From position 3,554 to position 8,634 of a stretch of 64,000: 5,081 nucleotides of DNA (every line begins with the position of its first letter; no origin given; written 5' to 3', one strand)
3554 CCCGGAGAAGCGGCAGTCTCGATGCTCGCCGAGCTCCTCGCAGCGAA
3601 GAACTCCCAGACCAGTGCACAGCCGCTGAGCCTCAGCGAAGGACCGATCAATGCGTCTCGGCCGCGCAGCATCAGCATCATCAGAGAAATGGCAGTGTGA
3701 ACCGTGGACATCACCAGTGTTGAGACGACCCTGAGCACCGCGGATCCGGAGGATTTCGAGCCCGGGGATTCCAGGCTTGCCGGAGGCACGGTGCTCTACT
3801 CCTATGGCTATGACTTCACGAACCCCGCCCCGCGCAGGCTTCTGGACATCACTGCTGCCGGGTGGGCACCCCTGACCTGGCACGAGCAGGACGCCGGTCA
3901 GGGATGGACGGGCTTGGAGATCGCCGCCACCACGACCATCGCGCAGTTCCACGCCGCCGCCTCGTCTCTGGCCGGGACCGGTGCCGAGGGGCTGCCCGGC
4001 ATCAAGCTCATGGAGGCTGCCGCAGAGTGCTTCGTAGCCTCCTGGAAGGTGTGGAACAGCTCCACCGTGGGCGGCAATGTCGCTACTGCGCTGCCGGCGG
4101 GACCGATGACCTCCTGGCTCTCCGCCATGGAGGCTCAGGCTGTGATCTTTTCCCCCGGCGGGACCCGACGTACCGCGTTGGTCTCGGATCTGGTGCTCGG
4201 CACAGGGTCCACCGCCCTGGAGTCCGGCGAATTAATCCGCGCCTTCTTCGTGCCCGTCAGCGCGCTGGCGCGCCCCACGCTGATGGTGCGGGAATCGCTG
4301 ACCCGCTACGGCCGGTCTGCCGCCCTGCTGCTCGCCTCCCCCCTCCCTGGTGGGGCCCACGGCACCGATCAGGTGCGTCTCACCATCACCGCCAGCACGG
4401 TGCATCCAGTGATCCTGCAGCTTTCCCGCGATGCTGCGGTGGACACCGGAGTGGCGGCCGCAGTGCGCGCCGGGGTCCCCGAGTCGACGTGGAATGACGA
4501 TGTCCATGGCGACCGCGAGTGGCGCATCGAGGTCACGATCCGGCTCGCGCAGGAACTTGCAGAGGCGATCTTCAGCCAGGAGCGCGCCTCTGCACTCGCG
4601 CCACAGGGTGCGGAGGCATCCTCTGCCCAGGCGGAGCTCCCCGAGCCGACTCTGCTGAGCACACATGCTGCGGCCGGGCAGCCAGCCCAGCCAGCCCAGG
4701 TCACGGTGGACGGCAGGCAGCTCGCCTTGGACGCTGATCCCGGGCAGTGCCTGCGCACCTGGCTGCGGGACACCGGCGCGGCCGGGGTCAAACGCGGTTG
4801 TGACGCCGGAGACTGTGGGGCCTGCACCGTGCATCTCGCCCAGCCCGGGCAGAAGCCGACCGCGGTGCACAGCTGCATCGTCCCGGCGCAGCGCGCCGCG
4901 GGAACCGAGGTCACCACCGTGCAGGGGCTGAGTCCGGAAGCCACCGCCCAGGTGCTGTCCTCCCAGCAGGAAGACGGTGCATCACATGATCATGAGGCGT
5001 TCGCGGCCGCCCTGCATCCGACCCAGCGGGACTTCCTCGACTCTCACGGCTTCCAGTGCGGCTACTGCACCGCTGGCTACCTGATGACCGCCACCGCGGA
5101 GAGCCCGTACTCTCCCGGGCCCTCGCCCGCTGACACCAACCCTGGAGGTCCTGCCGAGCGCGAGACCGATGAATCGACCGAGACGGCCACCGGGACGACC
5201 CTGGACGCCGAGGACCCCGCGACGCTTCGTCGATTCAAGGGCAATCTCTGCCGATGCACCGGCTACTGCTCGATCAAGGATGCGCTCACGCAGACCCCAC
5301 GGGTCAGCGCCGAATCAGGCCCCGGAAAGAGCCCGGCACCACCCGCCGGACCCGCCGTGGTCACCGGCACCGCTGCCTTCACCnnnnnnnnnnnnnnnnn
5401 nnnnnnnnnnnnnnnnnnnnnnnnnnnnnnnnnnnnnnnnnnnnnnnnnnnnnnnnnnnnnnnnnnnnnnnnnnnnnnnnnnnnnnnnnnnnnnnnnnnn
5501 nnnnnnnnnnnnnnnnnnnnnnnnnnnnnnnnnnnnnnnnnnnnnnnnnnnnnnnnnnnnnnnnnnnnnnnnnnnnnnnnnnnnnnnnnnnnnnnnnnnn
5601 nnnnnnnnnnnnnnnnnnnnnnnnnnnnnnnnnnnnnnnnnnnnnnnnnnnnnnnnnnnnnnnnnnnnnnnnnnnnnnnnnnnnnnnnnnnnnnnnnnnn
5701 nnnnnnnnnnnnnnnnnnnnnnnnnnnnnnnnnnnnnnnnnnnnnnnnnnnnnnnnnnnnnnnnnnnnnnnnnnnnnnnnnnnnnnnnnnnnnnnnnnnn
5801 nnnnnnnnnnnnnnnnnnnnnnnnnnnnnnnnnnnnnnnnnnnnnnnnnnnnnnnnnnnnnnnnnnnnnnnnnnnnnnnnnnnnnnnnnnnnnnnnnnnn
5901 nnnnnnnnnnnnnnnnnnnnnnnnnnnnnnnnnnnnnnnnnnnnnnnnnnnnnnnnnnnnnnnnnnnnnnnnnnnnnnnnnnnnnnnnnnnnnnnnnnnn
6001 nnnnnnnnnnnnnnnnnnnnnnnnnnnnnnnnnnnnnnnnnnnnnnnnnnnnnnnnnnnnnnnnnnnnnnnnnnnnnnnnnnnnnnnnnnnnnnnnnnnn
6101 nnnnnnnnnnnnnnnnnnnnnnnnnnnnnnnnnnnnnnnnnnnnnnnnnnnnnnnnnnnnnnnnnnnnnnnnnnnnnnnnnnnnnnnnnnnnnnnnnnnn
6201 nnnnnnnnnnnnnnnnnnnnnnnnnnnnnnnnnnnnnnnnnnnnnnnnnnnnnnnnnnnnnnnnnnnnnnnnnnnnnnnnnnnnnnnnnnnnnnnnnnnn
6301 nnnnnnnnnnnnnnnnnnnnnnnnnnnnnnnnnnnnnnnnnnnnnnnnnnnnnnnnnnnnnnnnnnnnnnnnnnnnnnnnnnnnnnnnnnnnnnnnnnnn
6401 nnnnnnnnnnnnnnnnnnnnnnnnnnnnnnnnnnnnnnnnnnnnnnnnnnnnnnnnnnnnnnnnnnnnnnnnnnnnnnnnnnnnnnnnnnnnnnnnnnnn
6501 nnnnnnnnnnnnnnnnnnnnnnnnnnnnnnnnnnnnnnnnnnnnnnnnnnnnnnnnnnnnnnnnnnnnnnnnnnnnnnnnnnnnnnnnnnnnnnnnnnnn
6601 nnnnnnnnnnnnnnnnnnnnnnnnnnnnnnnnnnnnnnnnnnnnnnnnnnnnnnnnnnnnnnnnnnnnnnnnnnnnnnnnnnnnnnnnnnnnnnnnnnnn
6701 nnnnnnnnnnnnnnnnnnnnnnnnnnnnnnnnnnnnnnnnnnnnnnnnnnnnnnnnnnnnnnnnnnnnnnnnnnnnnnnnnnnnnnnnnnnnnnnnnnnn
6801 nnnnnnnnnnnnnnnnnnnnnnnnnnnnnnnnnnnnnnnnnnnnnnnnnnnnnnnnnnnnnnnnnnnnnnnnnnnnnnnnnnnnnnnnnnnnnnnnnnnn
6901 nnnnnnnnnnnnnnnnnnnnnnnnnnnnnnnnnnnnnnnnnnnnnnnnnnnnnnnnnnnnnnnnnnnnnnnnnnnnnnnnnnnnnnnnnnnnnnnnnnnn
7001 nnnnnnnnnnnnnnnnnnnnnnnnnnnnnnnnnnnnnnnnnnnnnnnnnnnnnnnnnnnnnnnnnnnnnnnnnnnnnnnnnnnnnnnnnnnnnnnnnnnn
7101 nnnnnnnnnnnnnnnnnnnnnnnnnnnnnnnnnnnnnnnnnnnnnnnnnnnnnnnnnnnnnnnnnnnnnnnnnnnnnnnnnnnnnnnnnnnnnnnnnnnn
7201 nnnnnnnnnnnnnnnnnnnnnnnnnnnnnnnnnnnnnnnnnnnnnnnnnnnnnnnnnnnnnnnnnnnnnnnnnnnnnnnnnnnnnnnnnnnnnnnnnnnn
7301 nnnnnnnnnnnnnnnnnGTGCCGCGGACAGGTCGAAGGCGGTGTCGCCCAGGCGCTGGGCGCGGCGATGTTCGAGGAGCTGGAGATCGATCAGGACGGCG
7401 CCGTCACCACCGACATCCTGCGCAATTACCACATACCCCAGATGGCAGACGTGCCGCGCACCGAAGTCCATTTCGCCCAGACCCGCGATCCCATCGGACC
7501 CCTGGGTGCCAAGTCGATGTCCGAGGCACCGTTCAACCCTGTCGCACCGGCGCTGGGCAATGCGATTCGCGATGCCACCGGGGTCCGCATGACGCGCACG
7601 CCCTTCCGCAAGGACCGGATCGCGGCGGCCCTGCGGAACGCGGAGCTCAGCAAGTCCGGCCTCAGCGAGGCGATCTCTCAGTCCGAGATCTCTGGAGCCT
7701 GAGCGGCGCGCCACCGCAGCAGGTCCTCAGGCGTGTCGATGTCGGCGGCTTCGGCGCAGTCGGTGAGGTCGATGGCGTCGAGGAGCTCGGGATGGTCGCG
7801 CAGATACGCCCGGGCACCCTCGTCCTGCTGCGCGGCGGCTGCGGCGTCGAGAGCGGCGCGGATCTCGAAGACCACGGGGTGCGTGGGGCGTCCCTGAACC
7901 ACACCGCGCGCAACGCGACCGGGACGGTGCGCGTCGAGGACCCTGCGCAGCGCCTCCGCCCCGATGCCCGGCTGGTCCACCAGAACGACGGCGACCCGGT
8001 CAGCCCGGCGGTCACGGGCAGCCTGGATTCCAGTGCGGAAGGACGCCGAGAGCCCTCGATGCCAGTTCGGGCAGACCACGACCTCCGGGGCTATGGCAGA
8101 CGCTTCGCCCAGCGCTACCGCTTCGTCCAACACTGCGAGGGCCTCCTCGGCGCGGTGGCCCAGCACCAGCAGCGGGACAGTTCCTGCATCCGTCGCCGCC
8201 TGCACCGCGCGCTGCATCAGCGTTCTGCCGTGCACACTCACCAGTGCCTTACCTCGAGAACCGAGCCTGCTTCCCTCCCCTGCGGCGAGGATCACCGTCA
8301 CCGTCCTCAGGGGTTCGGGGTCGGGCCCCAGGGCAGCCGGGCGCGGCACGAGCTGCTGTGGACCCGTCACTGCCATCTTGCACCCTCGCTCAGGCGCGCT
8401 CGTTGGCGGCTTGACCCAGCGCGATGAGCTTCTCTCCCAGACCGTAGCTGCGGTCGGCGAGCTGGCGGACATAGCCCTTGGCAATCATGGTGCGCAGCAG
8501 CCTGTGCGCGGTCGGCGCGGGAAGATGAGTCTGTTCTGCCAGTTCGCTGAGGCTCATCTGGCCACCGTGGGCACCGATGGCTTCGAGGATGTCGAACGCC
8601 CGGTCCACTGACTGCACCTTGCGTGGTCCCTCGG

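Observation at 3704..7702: Single-polypeptide xanthine-dehydrogenase-family enzyme with CoxM-CoxS-CoxL (FAD-FeS-Moco) domain order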

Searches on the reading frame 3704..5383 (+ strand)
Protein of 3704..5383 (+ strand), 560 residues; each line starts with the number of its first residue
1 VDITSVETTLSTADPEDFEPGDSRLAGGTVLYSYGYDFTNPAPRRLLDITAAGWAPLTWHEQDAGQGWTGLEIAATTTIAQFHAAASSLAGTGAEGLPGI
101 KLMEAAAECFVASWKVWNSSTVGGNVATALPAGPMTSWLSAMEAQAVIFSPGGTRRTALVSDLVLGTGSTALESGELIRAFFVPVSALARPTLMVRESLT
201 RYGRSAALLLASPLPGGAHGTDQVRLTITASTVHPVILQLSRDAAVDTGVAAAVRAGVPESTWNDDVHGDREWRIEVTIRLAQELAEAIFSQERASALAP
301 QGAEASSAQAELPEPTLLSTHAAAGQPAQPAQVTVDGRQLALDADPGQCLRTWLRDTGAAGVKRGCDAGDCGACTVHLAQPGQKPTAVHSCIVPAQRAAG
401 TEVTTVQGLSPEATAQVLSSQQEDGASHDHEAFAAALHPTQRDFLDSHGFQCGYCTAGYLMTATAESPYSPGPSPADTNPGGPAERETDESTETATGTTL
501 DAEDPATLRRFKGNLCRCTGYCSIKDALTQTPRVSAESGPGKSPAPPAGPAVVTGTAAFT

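Call 63: predict_structure(alignment_id=A4)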
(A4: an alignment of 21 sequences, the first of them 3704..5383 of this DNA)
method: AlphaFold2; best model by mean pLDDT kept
length: 560 residues; sequences in the alignment: 21
mean_pLDDT: 69.0   pTM: 0.68
mean pLDDT of the five models: 69.0, 68.3, 65.8, 65.4, 64.7
residues with pLDDT >= 90: 98; 70-90: 223; 50-70: 95; < 50: 144
segments of 3 or more residues with pLDDT < 50: 1-4, 27-29, 31-41, 112-115, 201-204, 295-308, 320-329, 365-370, 448-452, 468-547
pLDDT, mean of each block of 10 residues (from residue 1): 55 72 55 39 62 85 76 88 87 90 83 56 76 79 92 87 83 82 94 81 66 72 86 88 86 90 66 86 92 52 43 75 39 90 76 80 52 77 78 76 90 88 68 84 64 62 60 36 29 25 32 36 39 42 49 71
secondary structure, 60 per line:
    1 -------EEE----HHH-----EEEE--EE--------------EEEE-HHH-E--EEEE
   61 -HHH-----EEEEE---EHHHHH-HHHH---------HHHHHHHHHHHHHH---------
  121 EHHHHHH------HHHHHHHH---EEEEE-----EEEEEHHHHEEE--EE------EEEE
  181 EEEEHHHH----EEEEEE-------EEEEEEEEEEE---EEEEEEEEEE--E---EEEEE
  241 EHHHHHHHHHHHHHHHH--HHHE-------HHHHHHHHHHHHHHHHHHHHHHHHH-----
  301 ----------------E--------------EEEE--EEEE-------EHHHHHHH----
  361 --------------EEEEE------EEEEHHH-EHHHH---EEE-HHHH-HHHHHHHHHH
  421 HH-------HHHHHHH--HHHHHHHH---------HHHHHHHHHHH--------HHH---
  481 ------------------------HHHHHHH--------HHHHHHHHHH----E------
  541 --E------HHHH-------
elements in order: E8-10 E23-26 E45-48 E57-60 E70-74 H79-83 H85-88 H98-111 H122-127 H134-141 E145-149 E155-159 H160-163 E164-166 E177-184 H185-188 E193-198 E206-216 E220-229 E236-241 H242-257 H271-295 E332-335 E338-341 H350-356 E375-379 E386-389 H395-398 E402-404 H406-409 H411-422 H430-436 H439-446 H456-466 H505-511 H520-529 H550-553
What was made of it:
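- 4580..4696 (+): Linker from the FAD domain to the FeS domain, residues 293-331. It is Ala/Pro/Gln/Ser-rich and carries a genus-conserved LPEPT motif. AF2 pLDDT is below 50 at 295-308 and 320-329, and about 75 around 310-319 (call 63).
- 5012..5293 (+): Second [2Fe-2S] domain (Fer2_2), residues 437-530. Ligands are Cys452, Cys455, Cys516 and Cys518. A lineage-specific insertion interrupts it at residues 467-508 (window 5102-5227). The insertion has pLDDT below 50 (call 63).
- It is predicted to be largely disordered (call 63).
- Tried and rejected: The 1-560 model (call 63) informs only on linker disorder, not on the path of the tether.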

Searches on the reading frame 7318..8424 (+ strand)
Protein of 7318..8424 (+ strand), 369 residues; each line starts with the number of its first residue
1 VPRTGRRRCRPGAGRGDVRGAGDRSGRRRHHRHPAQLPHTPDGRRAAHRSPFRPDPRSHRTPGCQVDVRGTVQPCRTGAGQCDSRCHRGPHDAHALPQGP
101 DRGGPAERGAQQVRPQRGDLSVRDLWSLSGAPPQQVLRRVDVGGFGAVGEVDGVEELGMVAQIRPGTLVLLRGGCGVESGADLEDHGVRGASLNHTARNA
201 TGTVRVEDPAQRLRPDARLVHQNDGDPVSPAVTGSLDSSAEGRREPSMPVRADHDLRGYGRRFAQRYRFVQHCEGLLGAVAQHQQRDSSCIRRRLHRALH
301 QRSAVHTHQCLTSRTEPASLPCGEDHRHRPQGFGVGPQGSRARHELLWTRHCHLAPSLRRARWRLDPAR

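Call 7: search_protein_families(library=pfam, proteins=[window:7318-8424:+], max_evalue=0.001)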
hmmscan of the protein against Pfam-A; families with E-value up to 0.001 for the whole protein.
window:7318-8424:+ (369 aa): 0 families

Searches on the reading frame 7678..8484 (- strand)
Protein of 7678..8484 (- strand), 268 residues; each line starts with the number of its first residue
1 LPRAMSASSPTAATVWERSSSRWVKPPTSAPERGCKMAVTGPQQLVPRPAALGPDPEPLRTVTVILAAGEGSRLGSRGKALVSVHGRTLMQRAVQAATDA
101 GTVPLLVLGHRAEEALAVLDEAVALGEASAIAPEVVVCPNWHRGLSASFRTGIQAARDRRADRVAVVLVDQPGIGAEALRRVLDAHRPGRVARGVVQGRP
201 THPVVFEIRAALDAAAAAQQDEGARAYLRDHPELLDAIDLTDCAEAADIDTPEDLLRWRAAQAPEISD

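Call 7: search_protein_families(library=pfam, proteins=[window:7678-8484:-], max_evalue=0.001)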
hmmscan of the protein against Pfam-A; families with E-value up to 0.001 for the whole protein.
window:7678-8484:- (268 aa): 2 families
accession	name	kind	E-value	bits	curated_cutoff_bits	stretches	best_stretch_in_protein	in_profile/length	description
PF12804.13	NTP_transf_3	-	3.4e-27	96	27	1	64-232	2-158/160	MobA-like NTP transferase domain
PF01128.25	IspD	-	6.8e-05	23.2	27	1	62-112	2-53/221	2-C-methyl-D-erythritol 4-phosphate cytidylyltransferase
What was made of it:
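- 7678..8484 (-): MocA/PucB-like nucleotidyltransferase gene, convergent with the fused gene and overlapping its 3' end by 25 nt. The likely true start is the ATG at 8376. Pfam NTP_transf_3 (call 7).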

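Call 17: search_protein_families(library=ncbifam, proteins=[window:7678-8484:-], max_evalue=0.00001)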
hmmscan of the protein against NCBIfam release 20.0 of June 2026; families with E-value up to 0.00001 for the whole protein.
window:7678-8484:- (268 aa): 11 families
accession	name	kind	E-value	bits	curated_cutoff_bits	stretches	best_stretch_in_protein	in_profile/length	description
NF045782.1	NicBOxredNboR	equivalog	3.5e-38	131.3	260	1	58-256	6-203/206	nicotine blue oxidoreductase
TIGR03310.1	matur_MocA_YgfJ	equivalog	3.4e-25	89.1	186.45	1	64-257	3-187/188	molybdenum cofactor cytidylyltransferase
TIGR03202.1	pucB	equivalog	1e-21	77.5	235.05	1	61-254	1-191/192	xanthine dehydrogenase accessory protein PucB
NF045665.1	NTPtran_DVU1551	equivalog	1.1e-20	74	315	1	63-258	3-189/359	DVU_1551 family NTP transferase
NF010932.0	PRK14352.1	equivalog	4.4e-10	38.8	611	1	61-195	7-135/488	bifunctional UDP-N-acetylglucosamine diphosphorylase/glucosamine-1-phosphate N-acetyltransferase GlmU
TIGR01173.1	glmU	equivalog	1.7e-07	30.5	366.85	1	63-192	3-123/452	bifunctional UDP-N-acetylglucosamine diphosphorylase/glucosamine-1-phosphate N-acetyltransferase GlmU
NF010933.0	PRK14353.1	equivalog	2.9e-07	29.5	505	1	61-189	6-127/453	bifunctional UDP-N-acetylglucosamine diphosphorylase/glucosamine-1-phosphate N-acetyltransferase GlmU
TIGR02665.1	molyb_mobA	equivalog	7.2e-07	29.4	151.85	0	63-226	3-154/186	molybdenum cofactor guanylyltransferase MobA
NF010935.0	PRK14355.1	equivalog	1.2e-06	27.4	718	1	63-203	6-138/459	bifunctional UDP-N-acetylglucosamine diphosphorylase/glucosamine-1-phosphate N-acetyltransferase GlmU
NF010934.1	PRK14354.1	equivalog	6.2e-06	25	450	0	63-197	2-126/447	bifunctional UDP-N-acetylglucosamine diphosphorylase/glucosamine-1-phosphate N-acetyltransferase GlmU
TIGR00453.1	ispD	equivalog_domain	6.8e-06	25.7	181.3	0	63-185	2-116/219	2-C-methyl-D-erythritol 4-phosphate cytidylyltransferase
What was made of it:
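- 7678..8484 (-): NCBIfam scores are NboR 131, MocA 89 and PucB 77 bits, all below their cut-offs (call 17).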
